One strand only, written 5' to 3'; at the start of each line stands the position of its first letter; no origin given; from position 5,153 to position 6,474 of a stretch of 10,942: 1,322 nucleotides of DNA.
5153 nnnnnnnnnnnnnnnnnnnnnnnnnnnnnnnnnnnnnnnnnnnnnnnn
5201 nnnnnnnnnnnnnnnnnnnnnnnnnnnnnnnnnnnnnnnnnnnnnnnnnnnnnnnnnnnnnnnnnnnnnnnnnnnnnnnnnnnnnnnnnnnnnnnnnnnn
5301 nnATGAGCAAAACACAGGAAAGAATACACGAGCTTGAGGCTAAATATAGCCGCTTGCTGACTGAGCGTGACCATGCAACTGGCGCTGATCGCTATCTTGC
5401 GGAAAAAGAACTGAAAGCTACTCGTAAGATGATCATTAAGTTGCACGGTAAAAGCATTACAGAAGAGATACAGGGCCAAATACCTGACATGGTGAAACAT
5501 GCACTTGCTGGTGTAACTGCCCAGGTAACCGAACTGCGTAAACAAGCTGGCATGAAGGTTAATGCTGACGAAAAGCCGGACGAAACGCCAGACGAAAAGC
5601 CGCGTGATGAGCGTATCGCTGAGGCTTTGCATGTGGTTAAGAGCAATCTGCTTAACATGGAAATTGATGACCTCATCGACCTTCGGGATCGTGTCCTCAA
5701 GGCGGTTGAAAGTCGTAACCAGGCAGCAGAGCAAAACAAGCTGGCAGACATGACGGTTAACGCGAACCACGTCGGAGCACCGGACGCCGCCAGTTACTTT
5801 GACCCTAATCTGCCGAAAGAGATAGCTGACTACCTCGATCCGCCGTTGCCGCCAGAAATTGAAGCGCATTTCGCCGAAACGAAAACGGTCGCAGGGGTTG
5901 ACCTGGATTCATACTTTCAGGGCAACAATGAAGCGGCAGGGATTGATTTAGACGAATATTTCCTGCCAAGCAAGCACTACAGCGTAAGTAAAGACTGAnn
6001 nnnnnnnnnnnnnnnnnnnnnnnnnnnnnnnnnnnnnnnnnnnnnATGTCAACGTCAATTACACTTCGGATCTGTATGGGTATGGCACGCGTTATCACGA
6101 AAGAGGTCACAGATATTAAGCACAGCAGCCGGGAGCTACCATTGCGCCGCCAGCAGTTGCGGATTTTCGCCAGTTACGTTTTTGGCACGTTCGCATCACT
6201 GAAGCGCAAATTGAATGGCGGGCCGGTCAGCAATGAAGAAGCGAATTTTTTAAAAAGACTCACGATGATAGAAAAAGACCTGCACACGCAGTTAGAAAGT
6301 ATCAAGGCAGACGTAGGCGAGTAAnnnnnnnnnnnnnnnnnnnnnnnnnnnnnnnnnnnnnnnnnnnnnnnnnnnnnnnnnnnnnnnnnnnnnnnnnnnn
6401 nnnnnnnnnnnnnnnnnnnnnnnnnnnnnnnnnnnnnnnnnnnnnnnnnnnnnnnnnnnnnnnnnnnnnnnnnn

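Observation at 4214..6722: Cargo operon: AlpA-like protein, HNH-AP2 endonuclease and four unknown proteins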

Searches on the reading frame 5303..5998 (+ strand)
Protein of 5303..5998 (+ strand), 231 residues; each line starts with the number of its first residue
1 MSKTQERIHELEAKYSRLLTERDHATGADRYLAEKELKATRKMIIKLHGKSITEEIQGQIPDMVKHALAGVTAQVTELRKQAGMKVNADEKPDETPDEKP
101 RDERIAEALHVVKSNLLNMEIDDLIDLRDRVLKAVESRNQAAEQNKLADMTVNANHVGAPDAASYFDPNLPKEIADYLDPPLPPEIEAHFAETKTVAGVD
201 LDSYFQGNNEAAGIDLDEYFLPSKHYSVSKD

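Call 4: search_protein_families(library=pfam, proteins=[window:5303-5998:+], max_evalue=0.1)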
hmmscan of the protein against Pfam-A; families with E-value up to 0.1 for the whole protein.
window:5303-5998:+ (231 aa): 0 families

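Call 5: search_protein_families(library=phrogs, proteins=[window:5303-5998:+], max_evalue=0.01)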
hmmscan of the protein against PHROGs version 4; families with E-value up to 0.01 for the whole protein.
window:5303-5998:+ (231 aa): 0 families

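Call 14: search_protein_families(library=ncbifam, proteins=[window:5303-5998:+], max_evalue=0.1)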
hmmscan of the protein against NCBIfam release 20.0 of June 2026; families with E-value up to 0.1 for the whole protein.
window:5303-5998:+ (231 aa): 0 families

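Call 15: search_protein_families(library=padloc, proteins=[window:5303-5998:+], max_evalue=0.1)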
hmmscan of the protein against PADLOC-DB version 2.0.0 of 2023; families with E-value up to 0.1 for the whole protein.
window:5303-5998:+ (231 aa): 1 family
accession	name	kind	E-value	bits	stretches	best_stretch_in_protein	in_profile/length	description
PDLC03795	RTasSLATT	-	0.045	11.3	0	3-42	111-150/183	DRT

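Call 29: find_homologous_proteins(query=window:5303-5998:+, max_evalue=0.001)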
Query window:5303-5998:+ (231 aa): 8 proteins with E <= 0.001 among 591 candidates.
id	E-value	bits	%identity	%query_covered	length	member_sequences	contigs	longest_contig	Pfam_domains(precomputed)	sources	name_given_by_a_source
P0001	9.8e-140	482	95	100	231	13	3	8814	-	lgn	-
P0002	1.8e-135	468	94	100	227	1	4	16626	-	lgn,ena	-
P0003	1.3e-130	452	91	100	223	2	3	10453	-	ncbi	ncbi:hypothetical protein ACUOIJ_21030 [Escherichia coli]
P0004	1.1e-125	436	88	97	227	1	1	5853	-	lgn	-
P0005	1.5e-117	409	86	97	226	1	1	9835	-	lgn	-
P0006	5.9e-115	401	82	97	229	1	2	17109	-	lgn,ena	-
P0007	5.5e-112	391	76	100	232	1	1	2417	-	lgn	-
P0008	4.4e-106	372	78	97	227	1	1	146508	-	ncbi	-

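Call 30: find_encoding_contigs(protein=P0008, flank=10000, max_places=3)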
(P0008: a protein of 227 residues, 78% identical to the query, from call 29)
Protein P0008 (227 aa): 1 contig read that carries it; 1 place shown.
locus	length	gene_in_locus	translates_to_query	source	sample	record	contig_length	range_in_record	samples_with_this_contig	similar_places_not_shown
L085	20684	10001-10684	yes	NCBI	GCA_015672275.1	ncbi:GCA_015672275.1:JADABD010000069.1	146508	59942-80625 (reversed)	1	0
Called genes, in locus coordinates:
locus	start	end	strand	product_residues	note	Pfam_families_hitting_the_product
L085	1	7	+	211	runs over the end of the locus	PF00239:Resolvase (faint)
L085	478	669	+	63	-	-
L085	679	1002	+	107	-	-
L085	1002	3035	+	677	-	PF13392:HNH_3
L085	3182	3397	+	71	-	-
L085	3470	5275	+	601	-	-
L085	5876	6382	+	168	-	PF13730:HTH_36 (weak), PF13545:HTH_Crp_2 (weak)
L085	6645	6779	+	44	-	-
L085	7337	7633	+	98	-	-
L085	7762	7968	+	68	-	PF12802:MarR_2, PF13730:HTH_36, PF17782:WHD_DprA (weak), PF25213:HVO_A0261_N, PF01047:MarR, PF01978:TrmB, PF13545:HTH_Crp_2, PF13412:HTH_24, +6 more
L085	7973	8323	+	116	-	-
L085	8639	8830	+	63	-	PF13384:HTH_23 (faint), PF12728:HTH_17, PF00376:MerR (weak)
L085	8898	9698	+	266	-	PF04383:KilA-N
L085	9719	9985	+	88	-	-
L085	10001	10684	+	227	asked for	-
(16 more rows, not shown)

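Call 31: find_encoding_contigs(protein=P0002, flank=10000, max_places=4)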
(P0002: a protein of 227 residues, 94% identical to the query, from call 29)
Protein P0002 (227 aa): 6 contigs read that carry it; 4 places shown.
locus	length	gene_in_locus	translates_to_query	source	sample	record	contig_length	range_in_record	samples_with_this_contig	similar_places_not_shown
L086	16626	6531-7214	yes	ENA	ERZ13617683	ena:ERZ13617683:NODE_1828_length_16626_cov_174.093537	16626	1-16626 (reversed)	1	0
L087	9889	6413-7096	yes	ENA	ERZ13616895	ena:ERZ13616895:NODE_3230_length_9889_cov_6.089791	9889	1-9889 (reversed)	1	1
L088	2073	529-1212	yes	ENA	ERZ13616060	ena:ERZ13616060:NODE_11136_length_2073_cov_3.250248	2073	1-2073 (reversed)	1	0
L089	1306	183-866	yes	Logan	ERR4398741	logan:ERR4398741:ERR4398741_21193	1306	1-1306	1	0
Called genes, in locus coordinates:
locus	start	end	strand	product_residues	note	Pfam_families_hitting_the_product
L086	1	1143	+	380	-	?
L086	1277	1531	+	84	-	-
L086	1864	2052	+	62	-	-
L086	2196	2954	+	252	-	-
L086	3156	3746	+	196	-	PF13730:HTH_36 (weak)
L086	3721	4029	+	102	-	-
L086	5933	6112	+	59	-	PF12728:HTH_17, PF13411:MerR_1 (weak)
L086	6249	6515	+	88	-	-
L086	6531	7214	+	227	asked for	-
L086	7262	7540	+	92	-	-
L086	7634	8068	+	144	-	PF20901:Sf6_terminase (weak)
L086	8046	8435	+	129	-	-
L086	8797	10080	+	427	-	PF10145:PhageMin_Tail (weak)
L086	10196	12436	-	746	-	PF19732:SpoIIE_N (faint), PF07228:SpoIIE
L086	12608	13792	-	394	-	PF01545:Cation_efflux, PF16916:ZT_dimer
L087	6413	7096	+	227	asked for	-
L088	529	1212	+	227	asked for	-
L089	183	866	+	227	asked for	-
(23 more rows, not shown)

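Call 42: search_solved_structures(query=window:5303-5998:+, max_evalue=10)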
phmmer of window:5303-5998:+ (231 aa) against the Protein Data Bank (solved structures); distinct sequences matched with E-value up to 10: 4.
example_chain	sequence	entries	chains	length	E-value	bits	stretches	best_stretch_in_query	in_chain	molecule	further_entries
5wk0_A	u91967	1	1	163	0.65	13.3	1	90-131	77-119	Damage-inducible protein DinB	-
6r5i_A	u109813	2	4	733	1.5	12.1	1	50-90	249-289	Periplasmic beta-glucosidase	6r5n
6r5o_B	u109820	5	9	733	1.5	12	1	50-90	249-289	Periplasmic beta-glucosidase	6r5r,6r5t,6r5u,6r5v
6r5r_A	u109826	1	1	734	1.6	12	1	50-90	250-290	Periplasmic beta-glucosidase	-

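Call 43: find_encoding_contigs(protein=P0001, flank=10000, max_places=4)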
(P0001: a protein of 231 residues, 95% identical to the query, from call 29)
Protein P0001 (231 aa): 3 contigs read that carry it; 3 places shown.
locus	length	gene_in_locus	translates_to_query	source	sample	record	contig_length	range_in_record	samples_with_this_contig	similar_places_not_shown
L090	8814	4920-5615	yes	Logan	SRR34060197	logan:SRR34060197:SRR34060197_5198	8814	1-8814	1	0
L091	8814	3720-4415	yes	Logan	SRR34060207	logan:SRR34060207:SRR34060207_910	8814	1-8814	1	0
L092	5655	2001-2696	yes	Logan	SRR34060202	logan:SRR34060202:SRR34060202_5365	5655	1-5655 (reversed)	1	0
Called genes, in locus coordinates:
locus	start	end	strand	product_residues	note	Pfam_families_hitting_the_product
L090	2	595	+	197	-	?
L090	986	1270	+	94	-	-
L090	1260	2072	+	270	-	-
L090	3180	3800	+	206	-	-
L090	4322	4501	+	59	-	PF12728:HTH_17, PF13411:MerR_1 (weak)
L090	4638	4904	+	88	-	-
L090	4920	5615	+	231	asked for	-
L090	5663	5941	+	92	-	-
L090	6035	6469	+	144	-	PF20901:Sf6_terminase (weak)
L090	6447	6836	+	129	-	-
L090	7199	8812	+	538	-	?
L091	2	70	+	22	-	?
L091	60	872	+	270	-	-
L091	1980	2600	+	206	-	-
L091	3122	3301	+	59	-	PF12728:HTH_17, PF13411:MerR_1 (weak)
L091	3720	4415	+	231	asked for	-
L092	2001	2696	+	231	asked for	-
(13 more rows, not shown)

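Call 70: search_protein_families(library=pfam, proteins=[L090:6035-6469:+, L090:6447-6836:+], max_evalue=10)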
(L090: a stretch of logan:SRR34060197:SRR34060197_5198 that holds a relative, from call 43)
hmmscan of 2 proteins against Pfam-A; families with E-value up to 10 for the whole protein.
L090:6035-6469:+ (144 aa): 2 families
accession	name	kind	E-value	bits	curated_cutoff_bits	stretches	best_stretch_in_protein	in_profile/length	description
PF20901.3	Sf6_terminase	-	2.3e-06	28.1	27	1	29-122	1-86/106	Bacteriophage Sf6, terminase small subunit-like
PF13852.11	DUF4197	-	0.034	14.2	24.9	1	31-116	7-87/199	Protein of unknown function (DUF4197)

L090:6447-6836:+ (129 aa): 0 families

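Call 96: predict_structure(alignment_id=A9)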
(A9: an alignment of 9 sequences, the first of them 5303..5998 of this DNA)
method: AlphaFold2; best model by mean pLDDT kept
length: 231 residues; sequences in the alignment: 9
mean_pLDDT: 55.5   pTM: 0.28
mean pLDDT of the five models: 55.5, 54.9, 51.6, 51.2, 49.7
residues with pLDDT >= 90: 1; 70-90: 47; 50-70: 58; < 50: 125
segments of 3 or more residues with pLDDT < 50: 85-110, 113-125, 148-167, 169-178, 185-231
pLDDT, mean of each block of 10 residues (from residue 1): 79 88 81 79 76 63 61 61 48 40 48 49 50 53 50 40 44 48 48 43 44 44 40 38
secondary structure, 60 per line:
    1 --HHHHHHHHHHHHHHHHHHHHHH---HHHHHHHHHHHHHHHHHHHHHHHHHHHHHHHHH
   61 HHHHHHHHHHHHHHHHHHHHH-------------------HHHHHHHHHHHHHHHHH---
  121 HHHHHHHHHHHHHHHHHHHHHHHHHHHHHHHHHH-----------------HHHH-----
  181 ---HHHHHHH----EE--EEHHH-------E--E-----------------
elements in order: H3-24 H28-81 H101-117 H121-154 H172-175 H184-190

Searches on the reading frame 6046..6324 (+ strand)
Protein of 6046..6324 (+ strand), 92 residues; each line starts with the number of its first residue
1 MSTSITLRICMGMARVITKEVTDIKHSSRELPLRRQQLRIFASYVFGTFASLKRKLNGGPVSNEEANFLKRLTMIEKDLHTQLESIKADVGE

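Call 4: search_protein_families(library=pfam, proteins=[window:6046-6324:+], max_evalue=0.1)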
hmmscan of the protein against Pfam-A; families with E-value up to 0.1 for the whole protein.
window:6046-6324:+ (92 aa): 1 family
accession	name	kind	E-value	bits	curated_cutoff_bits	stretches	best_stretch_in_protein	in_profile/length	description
PF20769.2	YPEB_N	-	0.069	13.5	27.3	1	30-90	63-127/136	YpeB N-terminal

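Call 5: search_protein_families(library=phrogs, proteins=[window:6046-6324:+], max_evalue=0.01)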
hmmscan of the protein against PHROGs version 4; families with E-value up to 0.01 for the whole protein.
window:6046-6324:+ (92 aa): 0 families

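Call 14: search_protein_families(library=ncbifam, proteins=[window:6046-6324:+], max_evalue=0.1)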
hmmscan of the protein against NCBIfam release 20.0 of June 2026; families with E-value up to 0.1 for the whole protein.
window:6046-6324:+ (92 aa): 0 families

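Call 15: search_protein_families(library=padloc, proteins=[window:6046-6324:+], max_evalue=0.1)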
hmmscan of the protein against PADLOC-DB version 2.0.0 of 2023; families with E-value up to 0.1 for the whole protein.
window:6046-6324:+ (92 aa): 1 family
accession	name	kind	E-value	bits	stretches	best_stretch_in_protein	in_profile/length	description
PDLC03809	RTasNUDIX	-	0.0064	13.9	1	2-47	2-47/234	DRT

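Call 38: find_homologous_proteins(query=window:6046-6324:+, max_evalue=0.001)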
Query window:6046-6324:+ (92 aa): 37 proteins with E <= 0.001 among 37 candidates.
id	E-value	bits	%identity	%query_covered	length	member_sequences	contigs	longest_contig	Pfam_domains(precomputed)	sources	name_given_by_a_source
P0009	3.1e-45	169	92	98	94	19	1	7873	-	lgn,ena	-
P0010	4.4e-45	169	89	98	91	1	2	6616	-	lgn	-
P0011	6.4e-45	168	90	98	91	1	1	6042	-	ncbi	ncbi:hypothetical protein ACYYJI_004621 [Escherichia coli]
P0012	1.8e-43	163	87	98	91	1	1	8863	-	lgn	-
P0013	9.0e-43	161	86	98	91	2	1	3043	-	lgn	-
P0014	4.9e-41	156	84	98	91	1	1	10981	-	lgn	-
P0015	5.0e-41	156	84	98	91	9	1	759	-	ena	-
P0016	9.1e-41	155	83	98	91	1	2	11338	-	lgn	-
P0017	9.6e-41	155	83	98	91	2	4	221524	-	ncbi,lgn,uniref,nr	ncbi:hypothetical protein [Escherichia coli]|uniref:hypothetical protein n=1 Tax=Escherichia coli Ta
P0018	2.1e-40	154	83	98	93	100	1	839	-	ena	-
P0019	2.6e-40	153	84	97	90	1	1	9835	-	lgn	-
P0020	3.0e-40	153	84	96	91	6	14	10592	-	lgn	-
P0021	5.1e-40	153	83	98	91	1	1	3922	-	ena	-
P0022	5.8e-40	152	82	98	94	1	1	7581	-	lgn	-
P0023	7.1e-40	152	83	98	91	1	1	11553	-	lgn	-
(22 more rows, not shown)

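Call 40: search_solved_structures(query=window:6046-6324:+, max_evalue=10)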
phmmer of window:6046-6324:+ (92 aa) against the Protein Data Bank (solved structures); distinct sequences matched with E-value up to 10: 0.

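Call 44: find_encoding_contigs(protein=P0014, flank=10000, max_places=3)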
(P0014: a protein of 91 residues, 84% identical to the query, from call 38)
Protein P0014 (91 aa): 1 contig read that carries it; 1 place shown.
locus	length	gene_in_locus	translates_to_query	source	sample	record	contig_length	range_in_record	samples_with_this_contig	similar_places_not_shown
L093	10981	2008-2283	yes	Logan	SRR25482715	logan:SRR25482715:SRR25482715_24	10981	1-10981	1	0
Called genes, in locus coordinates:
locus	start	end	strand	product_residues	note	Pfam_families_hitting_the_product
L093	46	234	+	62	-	PF12728:HTH_17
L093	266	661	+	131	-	PF13392:HNH_3 (weak)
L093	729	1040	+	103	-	-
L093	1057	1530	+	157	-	-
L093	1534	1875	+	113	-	-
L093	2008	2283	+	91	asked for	-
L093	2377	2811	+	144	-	PF20901:Sf6_terminase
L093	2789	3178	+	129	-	-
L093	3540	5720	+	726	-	-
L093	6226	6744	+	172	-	-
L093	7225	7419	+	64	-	-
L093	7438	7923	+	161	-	-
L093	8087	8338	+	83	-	-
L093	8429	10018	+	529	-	PF19263:DUF5906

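Call 45: find_encoding_contigs(protein=P0023, flank=10000, max_places=3)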
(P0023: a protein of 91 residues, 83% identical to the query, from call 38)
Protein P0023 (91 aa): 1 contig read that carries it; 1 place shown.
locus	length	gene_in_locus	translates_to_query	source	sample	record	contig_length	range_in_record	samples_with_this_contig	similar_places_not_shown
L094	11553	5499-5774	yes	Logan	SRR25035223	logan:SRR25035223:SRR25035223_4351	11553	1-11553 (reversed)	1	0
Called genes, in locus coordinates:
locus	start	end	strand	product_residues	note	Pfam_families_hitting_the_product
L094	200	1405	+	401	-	PF13356:Arm-DNA-bind_3, PF22022:Phage_int_M, PF00589:Phage_integrase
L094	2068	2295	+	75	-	PF13412:HTH_24 (weak), PF13730:HTH_36 (weak), PF08279:HTH_11 (weak)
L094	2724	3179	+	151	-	-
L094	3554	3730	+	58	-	-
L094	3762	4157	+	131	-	PF13392:HNH_3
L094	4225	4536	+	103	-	-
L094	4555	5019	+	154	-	-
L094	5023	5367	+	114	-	-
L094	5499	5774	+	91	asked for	-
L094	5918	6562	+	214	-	PF20901:Sf6_terminase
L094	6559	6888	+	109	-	-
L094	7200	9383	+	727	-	-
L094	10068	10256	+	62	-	-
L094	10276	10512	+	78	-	-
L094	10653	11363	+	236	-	PF01381:HTH_3 (faint)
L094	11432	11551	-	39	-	?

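Call 51: search_protein_families(library=pfam, proteins=[L093:2789-3178:+, L094:6559-6888:+], max_evalue=0.05)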
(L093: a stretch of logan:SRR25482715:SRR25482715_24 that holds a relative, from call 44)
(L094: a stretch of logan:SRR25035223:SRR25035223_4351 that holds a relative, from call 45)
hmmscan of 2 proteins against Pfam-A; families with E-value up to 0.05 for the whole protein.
L093:2789-3178:+ (129 aa): 0 families

L094:6559-6888:+ (109 aa): 0 families

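Call 52: search_protein_families(library=phrogs, proteins=[L093:2789-3178:+, L094:6559-6888:+], max_evalue=0.01)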
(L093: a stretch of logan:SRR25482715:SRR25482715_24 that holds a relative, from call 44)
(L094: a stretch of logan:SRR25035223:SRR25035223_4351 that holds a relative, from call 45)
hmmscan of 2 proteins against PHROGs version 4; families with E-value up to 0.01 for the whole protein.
L093:2789-3178:+ (129 aa): 0 families

L094:6559-6888:+ (109 aa): 0 families

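Call 63: find_homologous_proteins(query=A4, max_evalue=0.001)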
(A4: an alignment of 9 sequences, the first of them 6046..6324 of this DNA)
Query A4 (9 sequences) (92 aa, profile of the alignment): 159 proteins with E <= 0.001 among 594 candidates; the best 120 are listed.
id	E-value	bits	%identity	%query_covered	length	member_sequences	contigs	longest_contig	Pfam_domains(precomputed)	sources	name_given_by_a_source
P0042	2.4e-42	161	70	96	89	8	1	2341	-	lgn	-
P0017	3.6e-42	160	83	98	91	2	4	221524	-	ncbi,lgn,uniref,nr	ncbi:hypothetical protein [Escherichia coli]|uniref:hypothetical protein n=1 Tax=Escherichia coli Ta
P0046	4.3e-42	160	57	96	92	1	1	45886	-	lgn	-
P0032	5.2e-42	160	82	96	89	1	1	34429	-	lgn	-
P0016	1.4e-41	158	83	98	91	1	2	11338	-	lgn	-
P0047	1.5e-41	158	53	96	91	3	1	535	-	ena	-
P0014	2.0e-41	158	84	98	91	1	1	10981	-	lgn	-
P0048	2.1e-41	158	54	96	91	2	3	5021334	-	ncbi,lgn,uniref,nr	ncbi:hypothetical protein FSJ84_020455 [Escherichia coli]|uniref:hypothetical protein n=1 Tax=Escher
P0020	2.7e-41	158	84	96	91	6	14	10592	-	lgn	-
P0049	3.5e-41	157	55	96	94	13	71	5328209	-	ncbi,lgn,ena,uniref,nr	ncbi:hypothetical protein H9J74_001119 [Escherichia coli]|uniref:hypothetical protein n=1 Tax=Escher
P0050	4.0e-41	157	52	96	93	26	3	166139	-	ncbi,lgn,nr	ncbi:hypothetical protein ACV0US_000932 [Escherichia coli]|nr:hypothetical protein [Escherichia coli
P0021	5.0e-41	157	83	98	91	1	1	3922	-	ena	-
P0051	5.2e-41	157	59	96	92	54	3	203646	-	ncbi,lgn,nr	ncbi:TPA: hypothetical protein JW611_002004 [Escherichia coli]|nr:hypothetical protein [Escherichia 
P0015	6.0e-41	156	84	98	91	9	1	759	-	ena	-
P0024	6.6e-41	156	83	96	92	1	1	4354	-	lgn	-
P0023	1.8e-40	155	83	98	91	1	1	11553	-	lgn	-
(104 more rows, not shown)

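Call 71: predict_structure(alignment_id=A5)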
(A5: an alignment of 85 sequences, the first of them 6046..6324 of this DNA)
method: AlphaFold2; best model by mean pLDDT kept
length: 92 residues; sequences in the alignment: 85
mean_pLDDT: 92.6   pTM: 0.81
mean pLDDT of the five models: 92.6, 92.6, 91.5, 91.5, 91.1
residues with pLDDT >= 90: 74; 70-90: 15; 50-70: 3; < 50: 0
segments of 3 or more residues with pLDDT < 50: none
pLDDT, mean of each block of 10 residues (from residue 1): 86 98 94 96 97 84 91 97 96 73
secondary structure, 60 per line:
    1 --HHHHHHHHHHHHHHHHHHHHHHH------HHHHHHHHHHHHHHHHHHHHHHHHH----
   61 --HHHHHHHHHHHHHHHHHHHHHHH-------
elements in order: H3-25 H32-56 H63-85

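Call 76: find_related_loci(query=A5, collection=viral_contigs, flank=10000)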
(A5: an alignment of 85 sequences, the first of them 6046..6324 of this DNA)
Query A5 (92 aa) in viral_contigs; peptide patterns used: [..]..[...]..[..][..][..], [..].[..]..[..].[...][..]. (x = any residue, [..] = any of these).
45 stretches matched a pattern, but none encodes a relative of the query by tblastn (E <= 1e-3).
